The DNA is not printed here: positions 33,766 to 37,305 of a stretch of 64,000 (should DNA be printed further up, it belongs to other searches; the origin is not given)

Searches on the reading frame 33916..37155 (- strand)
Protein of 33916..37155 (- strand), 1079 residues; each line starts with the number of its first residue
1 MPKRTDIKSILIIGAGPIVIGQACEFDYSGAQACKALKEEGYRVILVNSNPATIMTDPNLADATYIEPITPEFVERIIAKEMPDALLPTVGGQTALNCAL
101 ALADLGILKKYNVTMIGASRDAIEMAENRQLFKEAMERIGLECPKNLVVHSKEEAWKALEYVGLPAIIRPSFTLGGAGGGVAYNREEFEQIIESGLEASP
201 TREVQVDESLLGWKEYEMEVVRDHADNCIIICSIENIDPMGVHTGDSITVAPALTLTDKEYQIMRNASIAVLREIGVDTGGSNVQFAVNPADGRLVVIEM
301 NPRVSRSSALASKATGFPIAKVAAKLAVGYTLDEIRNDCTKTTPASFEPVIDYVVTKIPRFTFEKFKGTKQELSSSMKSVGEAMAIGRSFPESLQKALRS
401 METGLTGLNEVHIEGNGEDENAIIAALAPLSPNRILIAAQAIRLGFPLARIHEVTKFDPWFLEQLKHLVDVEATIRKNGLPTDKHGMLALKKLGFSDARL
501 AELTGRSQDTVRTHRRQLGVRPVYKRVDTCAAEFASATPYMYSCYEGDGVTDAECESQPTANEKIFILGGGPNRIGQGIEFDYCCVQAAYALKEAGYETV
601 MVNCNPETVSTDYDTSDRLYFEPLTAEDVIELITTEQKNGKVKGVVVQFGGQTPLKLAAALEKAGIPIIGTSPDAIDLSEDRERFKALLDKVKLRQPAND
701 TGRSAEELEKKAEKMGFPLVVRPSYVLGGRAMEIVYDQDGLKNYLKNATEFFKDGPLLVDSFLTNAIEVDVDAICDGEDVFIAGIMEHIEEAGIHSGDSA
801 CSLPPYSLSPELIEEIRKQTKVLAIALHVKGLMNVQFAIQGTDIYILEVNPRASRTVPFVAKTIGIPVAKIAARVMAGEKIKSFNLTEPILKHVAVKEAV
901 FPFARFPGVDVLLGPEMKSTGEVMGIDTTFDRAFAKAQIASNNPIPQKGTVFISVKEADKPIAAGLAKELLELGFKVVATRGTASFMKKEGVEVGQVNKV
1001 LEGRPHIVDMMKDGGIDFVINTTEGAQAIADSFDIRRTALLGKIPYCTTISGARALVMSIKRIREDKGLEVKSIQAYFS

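Call 35: list_cluster_members(proteins=[window:33916-37155:-, window:33242-33727:-, window:30915-31448:-, window:1504-2769:+, window:42369-44204:-, window:18453-18911:+, P0001, P0121, window:23748-24014:-, window:16582-17556:-])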
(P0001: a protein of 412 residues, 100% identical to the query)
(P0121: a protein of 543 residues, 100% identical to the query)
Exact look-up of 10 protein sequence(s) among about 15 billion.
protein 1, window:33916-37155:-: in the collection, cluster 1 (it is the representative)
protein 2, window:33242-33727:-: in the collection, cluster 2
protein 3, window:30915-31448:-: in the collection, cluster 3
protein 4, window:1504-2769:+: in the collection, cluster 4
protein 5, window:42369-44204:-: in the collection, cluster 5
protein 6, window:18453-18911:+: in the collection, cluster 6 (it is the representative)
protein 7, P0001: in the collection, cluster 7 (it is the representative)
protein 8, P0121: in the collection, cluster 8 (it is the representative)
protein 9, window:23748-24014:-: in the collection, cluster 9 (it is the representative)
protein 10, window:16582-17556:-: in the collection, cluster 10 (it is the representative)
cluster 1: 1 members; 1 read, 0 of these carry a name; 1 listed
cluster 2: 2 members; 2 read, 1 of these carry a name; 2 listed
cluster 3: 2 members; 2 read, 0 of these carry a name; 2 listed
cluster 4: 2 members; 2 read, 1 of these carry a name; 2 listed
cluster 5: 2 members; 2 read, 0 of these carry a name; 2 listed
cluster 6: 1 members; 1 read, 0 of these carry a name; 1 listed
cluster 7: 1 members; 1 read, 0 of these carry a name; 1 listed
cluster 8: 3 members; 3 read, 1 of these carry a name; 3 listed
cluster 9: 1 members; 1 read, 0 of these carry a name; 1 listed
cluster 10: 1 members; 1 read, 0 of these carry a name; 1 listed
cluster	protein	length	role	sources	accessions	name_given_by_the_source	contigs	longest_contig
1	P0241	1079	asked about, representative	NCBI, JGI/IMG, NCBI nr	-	-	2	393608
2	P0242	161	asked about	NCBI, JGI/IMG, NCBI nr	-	-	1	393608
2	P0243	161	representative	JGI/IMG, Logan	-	transcription elongation factor GreA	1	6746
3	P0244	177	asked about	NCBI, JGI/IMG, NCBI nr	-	-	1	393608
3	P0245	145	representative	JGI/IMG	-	-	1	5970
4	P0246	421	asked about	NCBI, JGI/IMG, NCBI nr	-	-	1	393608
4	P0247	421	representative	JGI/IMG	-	histidyl-tRNA synthetase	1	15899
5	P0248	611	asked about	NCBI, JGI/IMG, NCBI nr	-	-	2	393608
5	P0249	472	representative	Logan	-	-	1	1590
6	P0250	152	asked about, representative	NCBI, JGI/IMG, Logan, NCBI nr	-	-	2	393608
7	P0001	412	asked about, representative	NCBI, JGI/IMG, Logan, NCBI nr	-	-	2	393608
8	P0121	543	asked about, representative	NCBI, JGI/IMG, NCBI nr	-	-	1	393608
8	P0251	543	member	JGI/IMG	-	acyl-coenzyme A synthetase/AMP-(fatty) acid ligase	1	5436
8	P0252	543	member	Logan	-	-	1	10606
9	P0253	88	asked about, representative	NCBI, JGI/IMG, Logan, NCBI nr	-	-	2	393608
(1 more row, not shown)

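Call 38: find_homologous_proteins(query=P0241, max_evalue=1e-50)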
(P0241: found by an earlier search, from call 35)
Query P0241 (1079 aa): 8000 proteins with E <= 1e-50 among 8000 candidates; the best 120 are listed.
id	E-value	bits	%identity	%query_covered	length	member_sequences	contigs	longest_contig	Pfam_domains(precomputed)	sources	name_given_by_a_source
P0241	0.0e+0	2412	100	100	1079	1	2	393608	PF25596.2,PF02142.28,PF15632.12,PF02786.23,PF02787.26,PF02222.28,PF02655.20,PF07478.19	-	-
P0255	0.0e+0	2023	83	100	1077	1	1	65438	PF25596.2,PF02142.28,PF15632.12,PF02786.23,PF02787.26,PF02222.28,PF02655.20,PF07478.19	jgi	jgi:carbamoyl-phosphate synthase large subunit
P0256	0.0e+0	1835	73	100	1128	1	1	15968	PF25596.2,PF02142.28,PF15632.12,PF02786.23,PF02787.26,PF02222.28,PF02655.20,PF07478.19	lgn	-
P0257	0.0e+0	1831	75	100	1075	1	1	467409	PF25596.2,PF02142.28,PF15632.12,PF02786.23,PF02787.26,PF02222.28,PF02655.20,PF07478.19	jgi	jgi:carbamoyl-phosphate synthase large subunit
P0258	0.0e+0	1830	75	100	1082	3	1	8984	PF25596.2,PF02142.28,PF15632.12,PF02786.23,PF02787.26,PF02222.28,PF02655.20,PF07478.19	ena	-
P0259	0.0e+0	1825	75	100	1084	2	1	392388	PF25596.2,PF02142.28,PF15632.12,PF02786.23,PF02787.26,PF02222.28,PF08443.17,PF02655.20,PF07478.19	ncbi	-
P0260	0.0e+0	1815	75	100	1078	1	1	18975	PF25596.2,PF02142.28,PF15632.12,PF02786.23,PF02787.26,PF02222.28,PF08443.17,PF02655.20,PF07478.19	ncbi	-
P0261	0.0e+0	1812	75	100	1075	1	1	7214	PF25596.2,PF02142.28,PF15632.12,PF02786.23,PF02787.26,PF02222.28,PF02655.20,PF07478.19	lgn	-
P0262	0.0e+0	1812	75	100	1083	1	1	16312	PF25596.2,PF02142.28,PF08442.16,PF15632.12,PF02786.23,PF02787.26,PF02222.28,PF02655.20,PF07478.19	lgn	-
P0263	0.0e+0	1799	75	100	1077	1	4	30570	PF25596.2,PF02142.28,PF15632.12,PF02786.23,PF02787.26,PF02222.28,PF02655.20,PF07478.19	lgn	-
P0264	0.0e+0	1798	73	100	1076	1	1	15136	PF25596.2,PF02142.28,PF15632.12,PF02786.23,PF02787.26,PF02222.28,PF02655.20,PF07478.19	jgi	jgi:carbamoyl-phosphate synthase large subunit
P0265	0.0e+0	1798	74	100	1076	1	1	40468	PF25596.2,PF02142.28,PF15632.12,PF02786.23,PF02787.26,PF02222.28,PF02655.20,PF07478.19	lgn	-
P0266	0.0e+0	1796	73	100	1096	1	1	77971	PF25596.2,PF02142.28,PF08442.16,PF15632.12,PF02786.23,PF02787.26,PF02222.28,PF08443.17,PF02655.20,PF07478.19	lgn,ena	-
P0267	0.0e+0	1796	74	100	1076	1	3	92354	PF25596.2,PF02142.28,PF15632.12,PF02786.23,PF02787.26,PF02222.28,PF02655.20,PF07478.19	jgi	-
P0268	0.0e+0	1795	74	100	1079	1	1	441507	PF25596.2,PF02142.28,PF15632.12,PF02786.23,PF02787.26,PF02222.28,PF02655.20,PF07478.19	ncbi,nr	ncbi:MAG: carbamoyl-phosphate synthase large subunit [Alphaproteobacteria bacterium]|nr:carbamoyl-ph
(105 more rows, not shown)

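Call 39: find_encoding_contigs(protein=P0255, flank=10000, max_places=2)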
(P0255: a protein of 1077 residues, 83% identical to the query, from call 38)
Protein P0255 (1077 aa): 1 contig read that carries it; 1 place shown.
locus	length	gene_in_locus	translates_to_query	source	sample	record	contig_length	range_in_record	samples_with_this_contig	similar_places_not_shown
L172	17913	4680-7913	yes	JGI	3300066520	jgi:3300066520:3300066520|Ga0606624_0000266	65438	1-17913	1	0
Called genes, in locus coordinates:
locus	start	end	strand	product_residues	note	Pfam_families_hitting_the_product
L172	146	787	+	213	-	PF21948:LplA-B_cat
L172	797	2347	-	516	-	PF02689:Herpes_Helicase (faint), PF05970:PIF1, PF13245:AAA_19, PF13604:AAA_30, PF01443:Viral_helicase1 (faint), PF13479:AAA_24 (faint), PF13538:UvrD_C_2 (weak), PF13280:WYL (weak)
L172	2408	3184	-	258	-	PF04378:RsmJ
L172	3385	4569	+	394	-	PF00988:CPSase_sm_chain, PF00117:GATase, PF07722:Peptidase_C26 (weak)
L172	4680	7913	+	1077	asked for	PF25596:CPSase_L_D1, PF02786:CPSase_L_D2, PF02787:CPSase_L_D3, PF25596:CPSase_L_D1, PF02222:ATP-grasp (weak), PF02655:ATP-grasp_3 (weak), PF02786:CPSase_L_D2, PF02142:MGS, +2 more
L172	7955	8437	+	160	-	PF03449:GreA_GreB_N, PF01272:GreA_GreB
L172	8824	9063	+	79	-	PF01541:GIY-YIG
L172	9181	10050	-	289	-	PF05853:BKACE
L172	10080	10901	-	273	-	PF02548:Pantoate_transf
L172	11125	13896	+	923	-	PF06808:DctM, PF11874:DUF3394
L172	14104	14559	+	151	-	PF00582:Usp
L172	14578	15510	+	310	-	PF00348:polyprenyl_synt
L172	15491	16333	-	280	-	PF20434:BD-FAE (faint), PF00561:Abhydrolase_1 (weak), PF12146:Hydrolase_4, PF12697:Abhydrolase_6 (faint), PF00326:Peptidase_S9 (weak)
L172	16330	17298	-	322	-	PF01073:3Beta_HSD, PF01370:Epimerase, PF02719:Polysacc_synt_2, PF04321:RmlD_sub_bind, PF07993:NAD_binding_4 (weak), PF16363:GDP_Man_Dehyd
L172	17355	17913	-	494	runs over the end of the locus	PF00989:PAS (weak), PF08448:PAS_4, PF00512:HisKA, PF02518:HATPase_c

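Call 56: find_encoding_contigs(protein=P0259, flank=10000, max_places=1)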
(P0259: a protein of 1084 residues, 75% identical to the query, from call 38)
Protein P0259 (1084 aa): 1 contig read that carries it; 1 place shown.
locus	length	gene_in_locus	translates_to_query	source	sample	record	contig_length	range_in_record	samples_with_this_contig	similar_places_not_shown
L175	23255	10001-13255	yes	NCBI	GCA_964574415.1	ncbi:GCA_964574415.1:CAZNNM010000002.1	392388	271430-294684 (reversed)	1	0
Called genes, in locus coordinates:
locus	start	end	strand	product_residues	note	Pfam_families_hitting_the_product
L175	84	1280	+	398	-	PF07690:MFS_1 (weak), PF13347:MFS_2, PF07690:MFS_1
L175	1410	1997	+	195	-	PF04264:YceI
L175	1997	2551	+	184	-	PF01292:Ni_hydr_CYTB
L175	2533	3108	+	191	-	PF04264:YceI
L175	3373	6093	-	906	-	PF03979:Sigma70_r1_1, PF00140:Sigma70_r1_2, PF04546:Sigma70_ner, PF04542:Sigma70_r2, PF04539:Sigma70_r3, PF04545:Sigma70_r4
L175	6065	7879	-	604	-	PF01807:Zn_ribbon_DnaG, PF08275:DNAG_N, PF01751:Toprim, PF13155:Toprim_2, PF13662:Toprim_4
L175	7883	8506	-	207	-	-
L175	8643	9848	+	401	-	PF00988:CPSase_sm_chain, PF00117:GATase, PF07722:Peptidase_C26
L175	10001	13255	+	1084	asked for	PF25596:CPSase_L_D1, PF02786:CPSase_L_D2, PF02787:CPSase_L_D3, PF25596:CPSase_L_D1, PF02222:ATP-grasp (weak), PF02786:CPSase_L_D2, PF15632:ATPgrasp_Ter (weak), PF02142:MGS, +3 more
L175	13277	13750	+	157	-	PF03449:GreA_GreB_N, PF01272:GreA_GreB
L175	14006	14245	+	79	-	PF01541:GIY-YIG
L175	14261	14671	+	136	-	-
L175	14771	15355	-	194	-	-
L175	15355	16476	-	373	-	-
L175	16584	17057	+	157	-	PF14588:YjgF_endoribonc, PF01042:Ribonuc_L-PSP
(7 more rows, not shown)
